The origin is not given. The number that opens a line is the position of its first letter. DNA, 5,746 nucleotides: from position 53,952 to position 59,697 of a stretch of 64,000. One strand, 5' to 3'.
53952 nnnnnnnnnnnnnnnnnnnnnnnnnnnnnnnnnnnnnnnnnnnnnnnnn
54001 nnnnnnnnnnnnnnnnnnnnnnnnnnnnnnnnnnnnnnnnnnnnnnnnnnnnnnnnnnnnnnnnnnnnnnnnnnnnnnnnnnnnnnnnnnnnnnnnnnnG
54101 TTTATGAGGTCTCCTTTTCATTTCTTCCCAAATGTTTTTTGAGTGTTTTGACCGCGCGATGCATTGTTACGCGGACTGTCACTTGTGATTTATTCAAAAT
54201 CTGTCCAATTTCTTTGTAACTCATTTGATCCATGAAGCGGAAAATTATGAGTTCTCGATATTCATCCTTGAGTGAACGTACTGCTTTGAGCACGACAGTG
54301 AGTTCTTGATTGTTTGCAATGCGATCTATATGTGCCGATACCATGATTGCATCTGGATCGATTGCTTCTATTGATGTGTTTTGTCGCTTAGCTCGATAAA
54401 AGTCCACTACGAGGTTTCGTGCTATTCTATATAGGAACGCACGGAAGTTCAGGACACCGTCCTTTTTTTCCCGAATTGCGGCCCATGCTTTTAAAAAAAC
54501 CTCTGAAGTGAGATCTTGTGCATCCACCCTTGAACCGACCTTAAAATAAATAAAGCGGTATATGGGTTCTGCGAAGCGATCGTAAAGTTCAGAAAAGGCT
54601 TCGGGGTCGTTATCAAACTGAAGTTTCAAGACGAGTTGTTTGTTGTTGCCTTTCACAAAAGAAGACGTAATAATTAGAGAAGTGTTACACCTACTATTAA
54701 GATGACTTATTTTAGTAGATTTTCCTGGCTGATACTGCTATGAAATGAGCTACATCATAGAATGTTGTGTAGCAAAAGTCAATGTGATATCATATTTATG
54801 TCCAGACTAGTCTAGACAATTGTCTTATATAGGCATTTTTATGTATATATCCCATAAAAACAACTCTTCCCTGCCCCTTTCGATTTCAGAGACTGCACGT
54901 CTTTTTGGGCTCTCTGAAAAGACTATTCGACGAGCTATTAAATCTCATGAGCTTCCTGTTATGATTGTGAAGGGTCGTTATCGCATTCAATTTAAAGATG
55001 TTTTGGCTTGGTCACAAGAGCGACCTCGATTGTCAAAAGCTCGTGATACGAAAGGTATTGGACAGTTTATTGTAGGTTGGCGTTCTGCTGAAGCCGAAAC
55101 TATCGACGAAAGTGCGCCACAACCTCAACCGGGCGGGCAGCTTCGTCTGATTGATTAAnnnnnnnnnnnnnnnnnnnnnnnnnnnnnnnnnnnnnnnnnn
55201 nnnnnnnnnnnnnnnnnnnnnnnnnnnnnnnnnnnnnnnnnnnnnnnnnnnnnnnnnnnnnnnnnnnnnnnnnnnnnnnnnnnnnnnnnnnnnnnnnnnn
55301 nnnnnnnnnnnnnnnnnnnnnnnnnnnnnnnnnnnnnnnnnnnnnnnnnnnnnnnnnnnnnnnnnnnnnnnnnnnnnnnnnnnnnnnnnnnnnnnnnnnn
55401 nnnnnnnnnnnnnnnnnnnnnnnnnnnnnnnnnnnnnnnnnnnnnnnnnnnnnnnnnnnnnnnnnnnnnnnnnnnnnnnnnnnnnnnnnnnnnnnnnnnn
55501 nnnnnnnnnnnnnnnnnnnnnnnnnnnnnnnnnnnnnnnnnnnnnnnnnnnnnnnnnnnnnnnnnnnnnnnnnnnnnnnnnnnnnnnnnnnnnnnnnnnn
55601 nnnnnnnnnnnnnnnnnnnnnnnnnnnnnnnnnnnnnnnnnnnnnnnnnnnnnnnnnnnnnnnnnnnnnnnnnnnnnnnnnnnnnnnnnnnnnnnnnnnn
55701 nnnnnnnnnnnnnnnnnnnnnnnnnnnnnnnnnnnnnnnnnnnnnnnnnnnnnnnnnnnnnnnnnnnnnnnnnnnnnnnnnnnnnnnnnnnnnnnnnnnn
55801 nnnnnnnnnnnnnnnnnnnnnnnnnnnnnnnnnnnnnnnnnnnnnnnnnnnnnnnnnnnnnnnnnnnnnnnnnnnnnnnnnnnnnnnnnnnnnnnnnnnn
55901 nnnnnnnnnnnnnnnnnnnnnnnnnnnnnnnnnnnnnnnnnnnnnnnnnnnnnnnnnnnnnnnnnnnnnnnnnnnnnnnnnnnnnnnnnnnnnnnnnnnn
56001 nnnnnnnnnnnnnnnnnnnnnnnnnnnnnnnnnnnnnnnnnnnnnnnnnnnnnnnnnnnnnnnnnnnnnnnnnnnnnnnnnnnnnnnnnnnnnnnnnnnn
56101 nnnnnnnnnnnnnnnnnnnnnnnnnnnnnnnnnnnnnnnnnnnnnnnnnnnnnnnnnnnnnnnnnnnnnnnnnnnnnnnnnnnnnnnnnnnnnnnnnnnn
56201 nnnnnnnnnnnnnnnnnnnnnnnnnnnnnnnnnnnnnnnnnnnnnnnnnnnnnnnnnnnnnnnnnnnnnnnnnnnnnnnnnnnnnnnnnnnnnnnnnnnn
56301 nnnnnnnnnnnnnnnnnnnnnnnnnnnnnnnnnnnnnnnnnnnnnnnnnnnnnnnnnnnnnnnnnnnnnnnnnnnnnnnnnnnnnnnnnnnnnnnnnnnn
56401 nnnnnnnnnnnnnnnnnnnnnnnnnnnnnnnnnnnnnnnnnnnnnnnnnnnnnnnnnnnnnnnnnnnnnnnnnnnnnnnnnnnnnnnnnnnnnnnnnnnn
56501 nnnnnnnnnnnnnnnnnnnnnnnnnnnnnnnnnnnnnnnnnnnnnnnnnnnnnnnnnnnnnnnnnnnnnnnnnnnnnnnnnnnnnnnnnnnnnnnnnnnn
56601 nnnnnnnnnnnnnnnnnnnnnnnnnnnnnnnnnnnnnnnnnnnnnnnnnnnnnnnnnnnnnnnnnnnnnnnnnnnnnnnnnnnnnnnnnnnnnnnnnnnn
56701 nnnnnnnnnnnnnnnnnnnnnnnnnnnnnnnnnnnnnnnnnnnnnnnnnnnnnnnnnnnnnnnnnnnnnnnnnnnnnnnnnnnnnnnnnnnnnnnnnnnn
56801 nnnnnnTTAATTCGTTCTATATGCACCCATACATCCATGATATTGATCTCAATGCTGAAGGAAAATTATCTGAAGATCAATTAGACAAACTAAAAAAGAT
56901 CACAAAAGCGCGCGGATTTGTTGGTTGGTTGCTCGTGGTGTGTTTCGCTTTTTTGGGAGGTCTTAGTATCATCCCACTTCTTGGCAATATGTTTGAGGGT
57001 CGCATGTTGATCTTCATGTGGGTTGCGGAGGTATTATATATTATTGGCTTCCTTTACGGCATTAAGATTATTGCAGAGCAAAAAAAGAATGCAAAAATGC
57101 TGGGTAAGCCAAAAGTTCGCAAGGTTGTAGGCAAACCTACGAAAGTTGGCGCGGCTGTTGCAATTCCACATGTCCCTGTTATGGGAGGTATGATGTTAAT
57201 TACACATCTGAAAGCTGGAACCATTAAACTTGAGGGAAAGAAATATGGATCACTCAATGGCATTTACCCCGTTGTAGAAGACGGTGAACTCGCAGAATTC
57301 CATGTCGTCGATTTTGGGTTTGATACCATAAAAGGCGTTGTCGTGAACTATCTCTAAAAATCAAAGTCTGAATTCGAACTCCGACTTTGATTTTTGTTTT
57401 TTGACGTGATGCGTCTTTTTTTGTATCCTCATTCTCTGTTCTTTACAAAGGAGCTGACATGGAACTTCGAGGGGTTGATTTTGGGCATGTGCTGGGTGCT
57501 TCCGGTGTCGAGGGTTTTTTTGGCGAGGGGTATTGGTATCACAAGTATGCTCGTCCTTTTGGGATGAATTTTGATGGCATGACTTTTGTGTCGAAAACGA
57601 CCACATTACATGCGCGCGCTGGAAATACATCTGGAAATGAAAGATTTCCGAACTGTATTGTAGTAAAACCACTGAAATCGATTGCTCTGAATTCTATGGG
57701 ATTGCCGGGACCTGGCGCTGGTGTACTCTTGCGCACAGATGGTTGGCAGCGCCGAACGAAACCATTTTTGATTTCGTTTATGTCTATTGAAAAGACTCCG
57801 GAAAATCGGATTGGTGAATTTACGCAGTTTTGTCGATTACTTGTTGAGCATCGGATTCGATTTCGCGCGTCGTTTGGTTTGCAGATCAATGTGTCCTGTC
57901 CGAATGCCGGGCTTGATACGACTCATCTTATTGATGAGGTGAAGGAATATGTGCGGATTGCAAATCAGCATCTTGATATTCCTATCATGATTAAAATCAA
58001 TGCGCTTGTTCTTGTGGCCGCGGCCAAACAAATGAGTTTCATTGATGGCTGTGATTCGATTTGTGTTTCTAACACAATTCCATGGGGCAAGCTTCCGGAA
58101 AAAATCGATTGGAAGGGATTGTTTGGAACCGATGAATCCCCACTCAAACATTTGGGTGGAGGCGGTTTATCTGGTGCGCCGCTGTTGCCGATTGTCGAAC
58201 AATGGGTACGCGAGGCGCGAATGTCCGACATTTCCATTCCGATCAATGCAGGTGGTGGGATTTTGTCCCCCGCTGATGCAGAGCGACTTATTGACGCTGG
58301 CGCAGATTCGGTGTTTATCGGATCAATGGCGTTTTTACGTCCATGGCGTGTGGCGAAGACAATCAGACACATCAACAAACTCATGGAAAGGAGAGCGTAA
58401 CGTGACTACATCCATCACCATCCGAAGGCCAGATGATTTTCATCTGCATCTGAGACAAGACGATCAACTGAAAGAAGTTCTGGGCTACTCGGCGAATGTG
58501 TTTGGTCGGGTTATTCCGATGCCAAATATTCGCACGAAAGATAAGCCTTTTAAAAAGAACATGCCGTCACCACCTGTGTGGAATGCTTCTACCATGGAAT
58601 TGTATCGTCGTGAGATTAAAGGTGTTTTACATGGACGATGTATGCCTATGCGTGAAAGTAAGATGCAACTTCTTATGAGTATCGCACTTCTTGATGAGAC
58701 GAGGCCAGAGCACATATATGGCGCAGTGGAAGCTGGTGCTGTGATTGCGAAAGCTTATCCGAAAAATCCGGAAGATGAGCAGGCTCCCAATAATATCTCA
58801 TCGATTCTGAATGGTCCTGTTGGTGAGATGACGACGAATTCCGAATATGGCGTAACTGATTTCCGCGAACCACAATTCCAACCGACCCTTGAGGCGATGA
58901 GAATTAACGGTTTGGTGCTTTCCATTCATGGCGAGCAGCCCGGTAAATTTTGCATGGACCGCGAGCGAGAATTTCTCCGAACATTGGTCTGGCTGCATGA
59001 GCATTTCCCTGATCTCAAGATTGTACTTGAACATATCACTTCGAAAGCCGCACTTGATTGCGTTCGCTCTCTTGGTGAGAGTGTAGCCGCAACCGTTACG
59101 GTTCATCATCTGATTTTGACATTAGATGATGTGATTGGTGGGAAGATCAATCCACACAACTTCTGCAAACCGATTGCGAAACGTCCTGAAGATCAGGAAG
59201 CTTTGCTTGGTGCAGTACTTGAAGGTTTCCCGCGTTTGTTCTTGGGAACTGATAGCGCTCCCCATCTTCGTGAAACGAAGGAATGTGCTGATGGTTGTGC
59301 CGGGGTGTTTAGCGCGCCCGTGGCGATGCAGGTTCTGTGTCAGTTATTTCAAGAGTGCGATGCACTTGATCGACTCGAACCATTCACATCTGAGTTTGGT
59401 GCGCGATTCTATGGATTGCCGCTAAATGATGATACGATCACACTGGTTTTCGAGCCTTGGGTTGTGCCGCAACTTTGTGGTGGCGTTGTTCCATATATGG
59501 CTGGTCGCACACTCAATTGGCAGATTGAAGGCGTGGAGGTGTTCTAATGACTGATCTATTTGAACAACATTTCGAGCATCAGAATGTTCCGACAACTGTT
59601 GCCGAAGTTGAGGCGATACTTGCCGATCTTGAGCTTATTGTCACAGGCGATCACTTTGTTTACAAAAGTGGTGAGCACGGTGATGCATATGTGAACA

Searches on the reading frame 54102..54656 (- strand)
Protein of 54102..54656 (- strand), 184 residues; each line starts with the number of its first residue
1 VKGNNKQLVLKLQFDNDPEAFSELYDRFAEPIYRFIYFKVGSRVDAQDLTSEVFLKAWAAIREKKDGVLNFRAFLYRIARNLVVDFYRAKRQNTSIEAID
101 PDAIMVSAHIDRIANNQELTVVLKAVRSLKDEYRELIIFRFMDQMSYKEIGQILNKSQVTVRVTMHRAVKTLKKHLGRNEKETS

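Call 7: search_protein_families(library=pfam, proteins=[window:54102-54656:-], max_evalue=0.001)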
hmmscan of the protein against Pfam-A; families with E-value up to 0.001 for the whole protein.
window:54102-54656:- (184 aa): 3 families
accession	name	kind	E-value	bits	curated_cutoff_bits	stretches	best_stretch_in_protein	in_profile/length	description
PF04542.20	Sigma70_r2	-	2.8e-15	56.3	24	1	24-91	1-69/71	Sigma-70 region 2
PF08281.18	Sigma70_r4_2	-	5.2e-13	48.9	25.7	1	122-172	4-54/54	Sigma-70, region 4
PF04545.22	Sigma70_r4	-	6.3e-10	38.8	24.1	1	127-174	3-50/50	Sigma-70, region 4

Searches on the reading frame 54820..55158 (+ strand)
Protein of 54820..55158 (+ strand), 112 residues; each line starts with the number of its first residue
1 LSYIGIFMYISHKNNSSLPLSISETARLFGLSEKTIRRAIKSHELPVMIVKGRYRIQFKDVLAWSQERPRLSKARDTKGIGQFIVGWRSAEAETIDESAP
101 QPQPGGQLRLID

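Call 66: search_protein_families(library=pfam, proteins=[window:54820-55158:+], max_evalue=1)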
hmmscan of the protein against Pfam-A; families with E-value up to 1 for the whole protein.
window:54820-55158:+ (112 aa): 17 families
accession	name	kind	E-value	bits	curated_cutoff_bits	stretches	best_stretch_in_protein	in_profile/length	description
PF12728.13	HTH_17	-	1.1e-11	45.2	27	1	20-67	2-49/51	Helix-turn-helix domain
PF13518.12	HTH_28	-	0.00027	21.4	25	1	21-41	14-34/52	Helix-turn-helix domain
PF13542.12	HTH_Tnp_ISL3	-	0.00033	20.5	27.4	1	21-43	28-50/51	Helix-turn-helix domain of transposase family ISL3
PF08220.18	HTH_DeoR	-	0.00092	19.4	21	1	20-52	15-47/57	DeoR-like helix-turn-helix domain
PF13551.12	HTH_29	-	0.0092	16.5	28.1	1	21-42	14-35/64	Winged helix-turn helix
PF13384.12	HTH_23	-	0.0096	16.2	24.6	1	20-41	18-39/50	Homeodomain-like domain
PF13730.12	HTH_36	-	0.014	15.6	25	1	11-41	18-47/55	Helix-turn-helix domain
PF08281.18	Sigma70_r4_2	-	0.016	15.3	25.7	1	20-40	27-47/54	Sigma-70, region 4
PF00376.29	MerR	-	0.019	15.3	28.2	1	21-38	1-18/38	MerR family regulatory protein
PF07453.19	NUMOD1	-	0.028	15.1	22.8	1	21-40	18-37/37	NUMOD1 domain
PF05344.16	DUF746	-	0.058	13.8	26.9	1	17-41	10-34/64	Domain of Unknown Function (DUF746)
PF08279.18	HTH_11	-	0.062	13.6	25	1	18-41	14-37/55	HTH domain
PF20432.4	Xre-like-HTH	-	0.067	13.9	25.8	1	18-41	22-45/63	Antitoxin Xre-like helix-turn-helix domain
PF04545.22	Sigma70_r4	-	0.067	13.2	24.1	1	19-41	20-42/50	Sigma-70, region 4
PF02954.25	HTH_8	-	0.097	12.9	22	1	22-41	21-40/42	Bacterial regulatory protein, Fis family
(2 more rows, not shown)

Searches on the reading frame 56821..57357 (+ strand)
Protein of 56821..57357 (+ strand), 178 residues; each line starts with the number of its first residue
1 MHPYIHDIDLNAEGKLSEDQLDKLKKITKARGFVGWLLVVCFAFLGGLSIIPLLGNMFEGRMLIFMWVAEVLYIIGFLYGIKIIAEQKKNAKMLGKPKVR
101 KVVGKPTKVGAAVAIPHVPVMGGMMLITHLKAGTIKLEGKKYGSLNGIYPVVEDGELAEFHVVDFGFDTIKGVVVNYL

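Call 7: search_protein_families(library=pfam, proteins=[window:56821-57357:+], max_evalue=0.001)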
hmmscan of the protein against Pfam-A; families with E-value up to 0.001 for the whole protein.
window:56821-57357:+ (178 aa): 0 families

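Call 66: search_protein_families(library=pfam, proteins=[window:56821-57357:+], max_evalue=1)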
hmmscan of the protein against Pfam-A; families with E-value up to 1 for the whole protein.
window:56821-57357:+ (178 aa): 1 family
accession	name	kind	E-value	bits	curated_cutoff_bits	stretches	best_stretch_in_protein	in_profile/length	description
PF11492.14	Dicistro_VP4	-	0.036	14.5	22.6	0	46-69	26-45/57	Cricket paralysis virus, VP4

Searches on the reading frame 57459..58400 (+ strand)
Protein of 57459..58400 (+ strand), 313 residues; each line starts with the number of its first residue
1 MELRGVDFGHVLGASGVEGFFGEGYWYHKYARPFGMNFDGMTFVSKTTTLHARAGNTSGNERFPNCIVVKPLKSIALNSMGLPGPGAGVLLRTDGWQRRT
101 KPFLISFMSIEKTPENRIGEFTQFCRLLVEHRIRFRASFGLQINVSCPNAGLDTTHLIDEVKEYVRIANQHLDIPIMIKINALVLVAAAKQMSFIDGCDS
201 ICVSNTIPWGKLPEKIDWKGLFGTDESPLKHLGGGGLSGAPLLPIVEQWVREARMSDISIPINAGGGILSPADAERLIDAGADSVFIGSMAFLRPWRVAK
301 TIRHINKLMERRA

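Call 7: search_protein_families(library=pfam, proteins=[window:57459-58400:+], max_evalue=0.001)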
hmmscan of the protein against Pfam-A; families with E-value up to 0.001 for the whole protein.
window:57459-58400:+ (313 aa): 3 families
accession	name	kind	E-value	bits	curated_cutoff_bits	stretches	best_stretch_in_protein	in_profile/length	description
PF01180.27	DHO_dh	-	1.5e-20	74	27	1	19-309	20-291/291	Dihydroorotate dehydrogenase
PF00977.27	His_biosynth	-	5.2e-07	29.8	23.6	1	255-306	69-120/228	Histidine biosynthesis protein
PF01207.24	Dus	-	0.00011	21.8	20.4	1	256-304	181-229/311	Dihydrouridine synthase (Dus)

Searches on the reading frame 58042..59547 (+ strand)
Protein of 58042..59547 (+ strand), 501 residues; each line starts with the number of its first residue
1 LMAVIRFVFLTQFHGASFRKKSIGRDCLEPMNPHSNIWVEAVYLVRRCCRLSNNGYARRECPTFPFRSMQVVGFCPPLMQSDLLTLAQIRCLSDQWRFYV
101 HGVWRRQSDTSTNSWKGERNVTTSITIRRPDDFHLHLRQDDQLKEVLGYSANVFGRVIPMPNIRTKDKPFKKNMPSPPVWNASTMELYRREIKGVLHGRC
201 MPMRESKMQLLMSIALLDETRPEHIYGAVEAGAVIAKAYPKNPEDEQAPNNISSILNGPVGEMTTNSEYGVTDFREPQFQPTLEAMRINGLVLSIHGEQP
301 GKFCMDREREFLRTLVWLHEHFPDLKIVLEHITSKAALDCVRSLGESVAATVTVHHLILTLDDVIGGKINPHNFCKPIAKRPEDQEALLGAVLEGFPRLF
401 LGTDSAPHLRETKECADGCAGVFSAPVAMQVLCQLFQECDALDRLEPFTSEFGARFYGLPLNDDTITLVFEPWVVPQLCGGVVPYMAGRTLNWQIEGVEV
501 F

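Call 7: search_protein_families(library=pfam, proteins=[window:58042-59547:+], max_evalue=0.001)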
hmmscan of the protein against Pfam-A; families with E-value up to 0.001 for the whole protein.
window:58042-59547:+ (501 aa): 0 families

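Call 66: search_protein_families(library=pfam, proteins=[window:58042-59547:+], max_evalue=1)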
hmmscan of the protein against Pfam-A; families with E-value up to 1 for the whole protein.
window:58042-59547:+ (501 aa): 2 families
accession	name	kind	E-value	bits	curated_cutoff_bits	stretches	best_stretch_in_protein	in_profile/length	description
PF03566.19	Peptidase_A21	-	0.049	12.4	25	1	256-295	466-505/653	Peptidase family A21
PF04909.20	Amidohydro_2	-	0.07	13.3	26.4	1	272-332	120-179/289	Amidohydrolase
